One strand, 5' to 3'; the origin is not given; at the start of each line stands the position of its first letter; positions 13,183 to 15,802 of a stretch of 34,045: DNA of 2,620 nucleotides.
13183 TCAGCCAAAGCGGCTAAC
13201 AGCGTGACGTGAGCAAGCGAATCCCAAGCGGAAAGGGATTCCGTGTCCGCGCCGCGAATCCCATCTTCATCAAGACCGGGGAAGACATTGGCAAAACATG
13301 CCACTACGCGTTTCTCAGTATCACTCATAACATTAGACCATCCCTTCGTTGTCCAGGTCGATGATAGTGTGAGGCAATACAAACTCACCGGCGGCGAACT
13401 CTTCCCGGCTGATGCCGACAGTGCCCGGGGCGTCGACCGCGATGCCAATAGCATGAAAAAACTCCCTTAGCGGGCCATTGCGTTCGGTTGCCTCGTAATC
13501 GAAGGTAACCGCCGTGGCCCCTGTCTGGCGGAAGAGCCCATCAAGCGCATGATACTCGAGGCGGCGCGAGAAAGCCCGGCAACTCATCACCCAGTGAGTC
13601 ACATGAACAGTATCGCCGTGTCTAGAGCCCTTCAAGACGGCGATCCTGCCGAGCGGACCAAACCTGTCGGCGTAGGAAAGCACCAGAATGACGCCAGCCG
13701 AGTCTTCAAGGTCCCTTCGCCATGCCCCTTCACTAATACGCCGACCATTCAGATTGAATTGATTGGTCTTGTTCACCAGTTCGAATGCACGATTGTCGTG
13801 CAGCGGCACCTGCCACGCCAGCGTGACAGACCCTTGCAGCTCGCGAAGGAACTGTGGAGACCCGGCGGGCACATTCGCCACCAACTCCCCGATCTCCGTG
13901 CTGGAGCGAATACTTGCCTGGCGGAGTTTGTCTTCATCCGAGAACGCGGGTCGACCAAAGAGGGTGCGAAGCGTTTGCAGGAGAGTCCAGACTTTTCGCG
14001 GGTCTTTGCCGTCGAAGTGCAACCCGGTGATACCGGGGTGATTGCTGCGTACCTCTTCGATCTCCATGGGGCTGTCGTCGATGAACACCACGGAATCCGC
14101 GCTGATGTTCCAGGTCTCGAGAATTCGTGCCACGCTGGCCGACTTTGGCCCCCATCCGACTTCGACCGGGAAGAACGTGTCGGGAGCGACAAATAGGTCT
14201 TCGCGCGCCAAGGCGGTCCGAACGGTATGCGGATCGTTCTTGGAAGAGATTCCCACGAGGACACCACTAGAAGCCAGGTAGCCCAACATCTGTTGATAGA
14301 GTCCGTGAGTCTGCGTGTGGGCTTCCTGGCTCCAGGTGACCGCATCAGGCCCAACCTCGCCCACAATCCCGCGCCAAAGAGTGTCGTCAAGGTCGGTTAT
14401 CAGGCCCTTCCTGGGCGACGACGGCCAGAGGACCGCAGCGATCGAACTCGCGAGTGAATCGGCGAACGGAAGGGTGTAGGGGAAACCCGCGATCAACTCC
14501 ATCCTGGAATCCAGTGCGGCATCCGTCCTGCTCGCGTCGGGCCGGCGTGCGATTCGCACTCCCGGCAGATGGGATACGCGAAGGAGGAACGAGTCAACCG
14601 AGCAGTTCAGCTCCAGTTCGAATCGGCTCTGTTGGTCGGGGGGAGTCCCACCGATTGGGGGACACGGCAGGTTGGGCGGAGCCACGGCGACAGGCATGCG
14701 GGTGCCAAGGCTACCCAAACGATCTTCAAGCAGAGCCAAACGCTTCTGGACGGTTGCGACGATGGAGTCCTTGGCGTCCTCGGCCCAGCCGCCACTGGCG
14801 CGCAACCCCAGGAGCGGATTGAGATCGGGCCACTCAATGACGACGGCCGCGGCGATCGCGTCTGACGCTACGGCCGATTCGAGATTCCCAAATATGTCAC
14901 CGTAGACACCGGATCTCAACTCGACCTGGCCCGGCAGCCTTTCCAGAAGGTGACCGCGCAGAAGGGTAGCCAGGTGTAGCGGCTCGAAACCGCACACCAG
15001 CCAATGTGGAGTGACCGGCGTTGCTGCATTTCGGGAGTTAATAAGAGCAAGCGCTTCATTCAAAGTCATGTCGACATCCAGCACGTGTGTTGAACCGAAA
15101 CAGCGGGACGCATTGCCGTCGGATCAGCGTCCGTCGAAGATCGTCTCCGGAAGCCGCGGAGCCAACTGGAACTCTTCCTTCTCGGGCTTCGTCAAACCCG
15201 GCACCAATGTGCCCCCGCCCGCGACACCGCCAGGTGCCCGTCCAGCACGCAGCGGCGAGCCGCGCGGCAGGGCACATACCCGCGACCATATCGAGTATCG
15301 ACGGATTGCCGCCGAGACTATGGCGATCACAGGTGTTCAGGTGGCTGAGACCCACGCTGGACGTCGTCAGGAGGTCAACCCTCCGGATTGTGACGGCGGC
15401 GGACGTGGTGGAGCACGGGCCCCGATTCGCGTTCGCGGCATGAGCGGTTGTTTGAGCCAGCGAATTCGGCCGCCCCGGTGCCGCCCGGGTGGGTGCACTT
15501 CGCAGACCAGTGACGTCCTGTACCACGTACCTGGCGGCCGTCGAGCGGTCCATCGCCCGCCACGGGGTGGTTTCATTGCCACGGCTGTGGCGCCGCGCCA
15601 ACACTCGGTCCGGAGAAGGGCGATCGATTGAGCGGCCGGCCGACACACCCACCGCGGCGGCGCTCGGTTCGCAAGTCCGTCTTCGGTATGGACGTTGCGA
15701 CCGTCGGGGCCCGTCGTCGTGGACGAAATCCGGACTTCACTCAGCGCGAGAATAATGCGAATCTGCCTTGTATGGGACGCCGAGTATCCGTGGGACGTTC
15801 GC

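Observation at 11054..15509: Unclassified ~310-nt structured leader present twice, with substitutions that preserve pairing only on the minus strand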

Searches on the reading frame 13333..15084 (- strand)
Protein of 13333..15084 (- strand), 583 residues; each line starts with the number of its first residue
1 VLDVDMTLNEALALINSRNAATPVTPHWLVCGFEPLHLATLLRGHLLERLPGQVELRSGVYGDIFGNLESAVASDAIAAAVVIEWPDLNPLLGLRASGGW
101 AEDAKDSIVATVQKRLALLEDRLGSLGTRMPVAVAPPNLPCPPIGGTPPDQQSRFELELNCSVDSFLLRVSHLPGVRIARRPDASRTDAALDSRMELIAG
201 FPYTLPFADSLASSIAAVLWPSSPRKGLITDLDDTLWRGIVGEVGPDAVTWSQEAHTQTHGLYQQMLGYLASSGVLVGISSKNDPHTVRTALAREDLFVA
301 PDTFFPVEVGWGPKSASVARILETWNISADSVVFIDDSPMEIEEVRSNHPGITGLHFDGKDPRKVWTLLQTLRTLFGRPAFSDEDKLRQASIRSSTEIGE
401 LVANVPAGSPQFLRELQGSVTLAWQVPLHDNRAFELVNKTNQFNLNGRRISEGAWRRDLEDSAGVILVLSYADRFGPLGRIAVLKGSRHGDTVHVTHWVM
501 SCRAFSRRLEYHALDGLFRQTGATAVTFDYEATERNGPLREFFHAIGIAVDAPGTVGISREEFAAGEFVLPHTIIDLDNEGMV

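Call 8: search_protein_families(library=pfam, proteins=[window:13333-15084:-])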
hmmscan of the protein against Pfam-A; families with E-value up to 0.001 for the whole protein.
window:13333-15084:- (583 aa): 1 family
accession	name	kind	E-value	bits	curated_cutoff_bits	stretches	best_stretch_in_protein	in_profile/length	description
PF00702.32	Hydrolase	-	0.00015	22.7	26.4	0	247-343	88-185/191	haloacid dehalogenase-like hydrolase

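Call 17: find_encoding_contigs(protein=window:13333-15084:-, flank=3000, max_places=6)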
Protein window:13333-15084:- (583 aa): no gene with exactly this product is on record in the collection.

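Call 20: find_homologous_proteins(query=window:13333-15069:-, max_evalue=1e-30)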
Query window:13333-15069:- (578 aa): 5097 proteins with E <= 1e-30 among 8000 candidates; the best 120 are listed.
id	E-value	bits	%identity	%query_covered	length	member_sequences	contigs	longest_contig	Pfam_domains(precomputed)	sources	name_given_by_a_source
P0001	0.0e+0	1316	100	100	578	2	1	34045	-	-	-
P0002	1.3e-220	752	61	98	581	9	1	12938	-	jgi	jgi:FkbH-like protein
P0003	6.8e-219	746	60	99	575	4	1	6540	-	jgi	jgi:FkbH-like protein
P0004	2.2e-218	745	59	99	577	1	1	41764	-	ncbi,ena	-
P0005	4.4e-218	744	59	99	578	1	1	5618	-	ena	-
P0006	6.9e-218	743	58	99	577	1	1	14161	-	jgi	jgi:FkbH-like protein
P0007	7.7e-218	743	60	99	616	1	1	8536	-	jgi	jgi:FkbH-like protein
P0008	1.4e-217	742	58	99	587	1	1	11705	-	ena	-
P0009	1.6e-215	735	60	99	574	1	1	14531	-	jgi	jgi:FkbH-like protein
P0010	2.2e-215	735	58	99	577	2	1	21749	-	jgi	jgi:FkbH-like protein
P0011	1.5e-214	732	59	99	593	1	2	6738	-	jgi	-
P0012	4.3e-214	730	57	99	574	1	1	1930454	-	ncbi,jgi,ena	jgi:FkbH-like protein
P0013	5.6e-214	730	58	99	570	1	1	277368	-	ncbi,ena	-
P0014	6.4e-214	730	57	99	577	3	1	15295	-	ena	-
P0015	2.9e-213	728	58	99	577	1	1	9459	-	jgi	-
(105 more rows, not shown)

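Call 21: find_encoding_contigs(protein=P0002, flank=5000, max_places=3)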
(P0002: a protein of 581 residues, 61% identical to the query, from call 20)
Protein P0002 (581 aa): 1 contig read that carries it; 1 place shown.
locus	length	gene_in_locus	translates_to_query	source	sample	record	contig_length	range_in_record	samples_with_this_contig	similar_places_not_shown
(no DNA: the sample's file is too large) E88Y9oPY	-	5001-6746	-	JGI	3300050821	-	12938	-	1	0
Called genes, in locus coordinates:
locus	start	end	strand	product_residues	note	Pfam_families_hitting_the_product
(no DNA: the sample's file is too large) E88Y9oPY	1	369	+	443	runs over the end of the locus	PF00550:PP-binding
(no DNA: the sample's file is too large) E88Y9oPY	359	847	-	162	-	PF00132:Hexapep (weak), PF14602:Hexapep_2 (weak)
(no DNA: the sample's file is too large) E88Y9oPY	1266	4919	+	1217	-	PF22352:K319L-like_PKD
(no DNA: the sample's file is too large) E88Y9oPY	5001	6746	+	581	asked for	-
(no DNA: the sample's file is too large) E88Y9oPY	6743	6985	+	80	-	-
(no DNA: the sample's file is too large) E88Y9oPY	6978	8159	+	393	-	PF01575:MaoC_dehydratas, PF13452:FAS1_DH_region (faint), PF00106:adh_short, PF01370:Epimerase (faint), PF13561:adh_short_C2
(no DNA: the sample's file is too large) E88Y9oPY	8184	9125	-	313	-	?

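Call 22: find_encoding_contigs(protein=P0004, flank=5000, max_places=3)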
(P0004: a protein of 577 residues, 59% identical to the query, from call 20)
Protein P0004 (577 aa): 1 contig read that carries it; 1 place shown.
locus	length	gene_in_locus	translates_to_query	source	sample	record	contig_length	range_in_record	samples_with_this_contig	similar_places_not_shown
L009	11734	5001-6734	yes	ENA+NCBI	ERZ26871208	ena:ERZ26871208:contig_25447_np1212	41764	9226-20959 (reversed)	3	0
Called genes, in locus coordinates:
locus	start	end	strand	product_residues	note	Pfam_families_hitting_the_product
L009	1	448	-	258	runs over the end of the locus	-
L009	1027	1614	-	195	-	-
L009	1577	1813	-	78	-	-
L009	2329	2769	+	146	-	PF13489:Methyltransf_23, PF13847:Methyltransf_31 (weak), PF08241:Methyltransf_11, PF08242:Methyltransf_12, PF13649:Methyltransf_25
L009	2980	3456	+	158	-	-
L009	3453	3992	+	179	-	PF02585:PIG-L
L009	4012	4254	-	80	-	-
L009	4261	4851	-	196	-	PF05050:Methyltransf_21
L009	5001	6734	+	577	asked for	-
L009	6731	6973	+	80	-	-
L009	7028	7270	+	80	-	-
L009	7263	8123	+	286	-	PF01575:MaoC_dehydratas, PF13452:FAS1_DH_region (weak)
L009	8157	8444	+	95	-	PF13561:adh_short_C2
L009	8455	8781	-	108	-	-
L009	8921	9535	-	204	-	-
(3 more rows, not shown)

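Call 23: find_encoding_contigs(protein=P0012, flank=5000, max_places=3)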
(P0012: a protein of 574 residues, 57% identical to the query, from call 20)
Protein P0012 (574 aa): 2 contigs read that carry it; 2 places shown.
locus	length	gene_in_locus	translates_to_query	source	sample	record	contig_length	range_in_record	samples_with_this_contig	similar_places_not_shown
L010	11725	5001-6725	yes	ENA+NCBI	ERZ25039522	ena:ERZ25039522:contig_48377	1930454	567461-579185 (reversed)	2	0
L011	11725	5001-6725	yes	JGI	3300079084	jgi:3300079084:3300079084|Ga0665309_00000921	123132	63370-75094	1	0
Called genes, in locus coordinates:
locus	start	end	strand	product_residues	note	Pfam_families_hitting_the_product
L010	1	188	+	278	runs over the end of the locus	PF07517:SecA_DEAD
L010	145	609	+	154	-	PF01043:SecA_PP_bind, PF07517:SecA_DEAD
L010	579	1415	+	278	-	PF21090:P-loop_SecA, PF07516:SecA_SW (faint)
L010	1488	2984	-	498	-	PF01943:Polysacc_synt, PF13440:Polysacc_synt_3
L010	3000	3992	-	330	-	PF00535:Glycos_transf_2, PF13641:Glyco_tranf_2_3 (weak)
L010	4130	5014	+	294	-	PF02585:PIG-L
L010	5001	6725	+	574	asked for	-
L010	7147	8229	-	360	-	-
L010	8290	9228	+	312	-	-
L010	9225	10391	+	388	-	PF13439:Glyco_transf_4, PF13579:Glyco_trans_4_4, PF20706:GT4-conflict (weak), PF00534:Glycos_transf_1, PF13692:Glyco_trans_1_4, PF13524:Glyco_trans_1_2 (weak)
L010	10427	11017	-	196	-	PF00132:Hexapep (faint), PF14602:Hexapep_2 (faint)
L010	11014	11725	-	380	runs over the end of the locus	PF13439:Glyco_transf_4, PF13477:Glyco_trans_4_2 (weak), PF13579:Glyco_trans_4_4, PF00534:Glycos_transf_1, PF13692:Glyco_trans_1_4, PF13524:Glyco_trans_1_2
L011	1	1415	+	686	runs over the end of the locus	PF07517:SecA_DEAD, PF01043:SecA_PP_bind, PF21090:P-loop_SecA, PF07516:SecA_SW (faint)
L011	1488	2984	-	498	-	PF01943:Polysacc_synt, PF13440:Polysacc_synt_3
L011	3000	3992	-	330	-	PF00535:Glycos_transf_2, PF13641:Glyco_tranf_2_3 (weak)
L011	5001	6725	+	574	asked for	-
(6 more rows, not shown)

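Call 27: find_encoding_contigs(protein=P0121, flank=10000, max_places=5)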
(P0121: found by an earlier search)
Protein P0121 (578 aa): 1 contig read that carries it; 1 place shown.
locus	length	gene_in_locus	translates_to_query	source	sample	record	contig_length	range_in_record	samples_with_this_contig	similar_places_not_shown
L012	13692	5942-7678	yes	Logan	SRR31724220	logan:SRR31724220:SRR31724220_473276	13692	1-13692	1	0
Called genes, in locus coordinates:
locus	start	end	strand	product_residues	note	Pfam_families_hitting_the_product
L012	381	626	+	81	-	-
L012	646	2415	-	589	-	PF00664:ABC_membrane, PF00005:ABC_tran, PF13555:AAA_29 (weak)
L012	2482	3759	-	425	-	PF13480:Acetyltransf_6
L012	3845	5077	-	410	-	PF13439:Glyco_transf_4, PF13579:Glyco_trans_4_4, PF00534:Glycos_transf_1, PF13692:Glyco_trans_1_4, PF13524:Glyco_trans_1_2 (weak)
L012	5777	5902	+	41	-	-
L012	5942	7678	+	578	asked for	-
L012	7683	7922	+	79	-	-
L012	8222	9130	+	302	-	-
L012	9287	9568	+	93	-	PF13522:GATase_6, PF13537:GATase_7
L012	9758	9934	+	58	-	-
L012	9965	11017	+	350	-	PF13472:Lipase_GDSL_2 (weak)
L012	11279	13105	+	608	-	PF02543:Carbam_trans_N, PF16861:Carbam_trans_C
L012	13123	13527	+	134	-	PF19588:SxtJ (weak)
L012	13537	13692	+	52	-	?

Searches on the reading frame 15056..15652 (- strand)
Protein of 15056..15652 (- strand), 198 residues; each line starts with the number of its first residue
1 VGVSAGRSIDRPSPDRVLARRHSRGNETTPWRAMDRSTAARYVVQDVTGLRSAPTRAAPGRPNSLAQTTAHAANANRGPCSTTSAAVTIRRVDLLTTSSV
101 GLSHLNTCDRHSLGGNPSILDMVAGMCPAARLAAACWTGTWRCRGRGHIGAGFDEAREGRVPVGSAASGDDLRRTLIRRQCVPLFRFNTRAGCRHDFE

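Call 62: find_homologous_proteins(query=window:15056-15652:-, max_evalue=10)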
Query window:15056-15652:- (198 aa): 1 proteins with E <= 10 among 1690 candidates.
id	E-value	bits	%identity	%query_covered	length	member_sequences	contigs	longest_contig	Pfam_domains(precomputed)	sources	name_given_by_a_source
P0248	7.2e-127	439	100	100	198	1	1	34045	-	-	-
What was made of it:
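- Tried and rejected: The annotated ORF over copy 2, used as bait for mis-called ORFs over other copies, had no homologue (call 62).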

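Call 81: search_protein_families(library=pfam, proteins=[window:15056-15652:-], max_evalue=0.01)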
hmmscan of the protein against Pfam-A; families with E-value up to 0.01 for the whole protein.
window:15056-15652:- (198 aa): 0 families
